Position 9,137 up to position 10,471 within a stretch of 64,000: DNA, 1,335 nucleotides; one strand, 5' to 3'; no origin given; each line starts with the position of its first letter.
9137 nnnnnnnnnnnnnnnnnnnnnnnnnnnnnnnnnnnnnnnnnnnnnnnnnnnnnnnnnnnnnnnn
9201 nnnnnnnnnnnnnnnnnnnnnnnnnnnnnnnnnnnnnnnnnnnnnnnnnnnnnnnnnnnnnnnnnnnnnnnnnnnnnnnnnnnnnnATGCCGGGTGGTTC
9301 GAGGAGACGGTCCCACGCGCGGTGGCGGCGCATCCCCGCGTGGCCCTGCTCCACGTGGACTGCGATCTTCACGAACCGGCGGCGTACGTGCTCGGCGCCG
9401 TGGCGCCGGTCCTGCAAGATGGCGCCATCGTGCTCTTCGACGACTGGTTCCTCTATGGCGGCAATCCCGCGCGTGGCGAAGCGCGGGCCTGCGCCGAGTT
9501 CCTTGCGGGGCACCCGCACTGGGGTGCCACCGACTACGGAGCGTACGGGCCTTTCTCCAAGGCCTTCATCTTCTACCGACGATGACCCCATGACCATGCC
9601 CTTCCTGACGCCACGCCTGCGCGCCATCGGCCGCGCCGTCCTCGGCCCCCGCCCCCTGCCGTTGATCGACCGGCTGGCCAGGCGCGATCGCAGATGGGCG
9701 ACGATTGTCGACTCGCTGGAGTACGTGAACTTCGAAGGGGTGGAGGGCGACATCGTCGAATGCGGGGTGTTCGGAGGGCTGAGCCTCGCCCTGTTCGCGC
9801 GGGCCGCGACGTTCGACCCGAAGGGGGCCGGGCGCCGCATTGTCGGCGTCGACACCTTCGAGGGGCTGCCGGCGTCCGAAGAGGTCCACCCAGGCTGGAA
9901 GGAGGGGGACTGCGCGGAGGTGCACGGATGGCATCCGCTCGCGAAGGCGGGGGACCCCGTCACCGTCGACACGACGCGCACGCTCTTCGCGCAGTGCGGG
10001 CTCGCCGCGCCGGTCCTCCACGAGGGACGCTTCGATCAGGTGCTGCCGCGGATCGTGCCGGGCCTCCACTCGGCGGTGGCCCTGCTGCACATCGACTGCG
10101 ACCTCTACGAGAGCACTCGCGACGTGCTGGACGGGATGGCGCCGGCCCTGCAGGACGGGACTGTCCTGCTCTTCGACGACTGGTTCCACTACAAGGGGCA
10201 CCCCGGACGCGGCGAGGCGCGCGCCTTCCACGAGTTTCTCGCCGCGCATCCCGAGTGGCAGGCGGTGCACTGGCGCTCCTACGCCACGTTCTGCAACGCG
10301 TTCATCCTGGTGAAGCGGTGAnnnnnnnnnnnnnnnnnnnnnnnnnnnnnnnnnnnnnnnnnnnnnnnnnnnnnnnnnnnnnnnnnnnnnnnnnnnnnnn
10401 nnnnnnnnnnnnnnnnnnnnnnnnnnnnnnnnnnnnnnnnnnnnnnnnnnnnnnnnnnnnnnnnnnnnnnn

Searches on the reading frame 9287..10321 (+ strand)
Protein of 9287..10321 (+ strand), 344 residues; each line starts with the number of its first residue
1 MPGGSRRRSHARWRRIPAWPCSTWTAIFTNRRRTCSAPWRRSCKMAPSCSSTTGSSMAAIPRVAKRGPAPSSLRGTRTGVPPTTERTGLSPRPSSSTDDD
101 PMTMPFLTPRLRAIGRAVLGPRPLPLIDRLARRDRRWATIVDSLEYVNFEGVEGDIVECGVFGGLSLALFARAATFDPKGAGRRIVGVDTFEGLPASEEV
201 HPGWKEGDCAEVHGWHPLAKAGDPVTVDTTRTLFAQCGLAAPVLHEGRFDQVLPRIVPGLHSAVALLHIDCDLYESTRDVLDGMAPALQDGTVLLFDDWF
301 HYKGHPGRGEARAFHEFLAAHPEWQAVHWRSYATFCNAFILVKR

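Call 13: search_protein_families(library=pfam, proteins=[window:9287-10321:+], max_evalue=0.0001)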
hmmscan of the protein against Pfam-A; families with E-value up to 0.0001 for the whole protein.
window:9287-10321:+ (344 aa): 2 families
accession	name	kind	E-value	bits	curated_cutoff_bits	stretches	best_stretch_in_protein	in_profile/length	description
PF05711.17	TylF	-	8.1e-18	65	23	1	135-304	74-234/264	Macrocin-O-methyltransferase (TylF)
PF13578.12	Methyltransf_24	-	1.3e-11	45.7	26.3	1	157-299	1-105/105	Methyltransferase domain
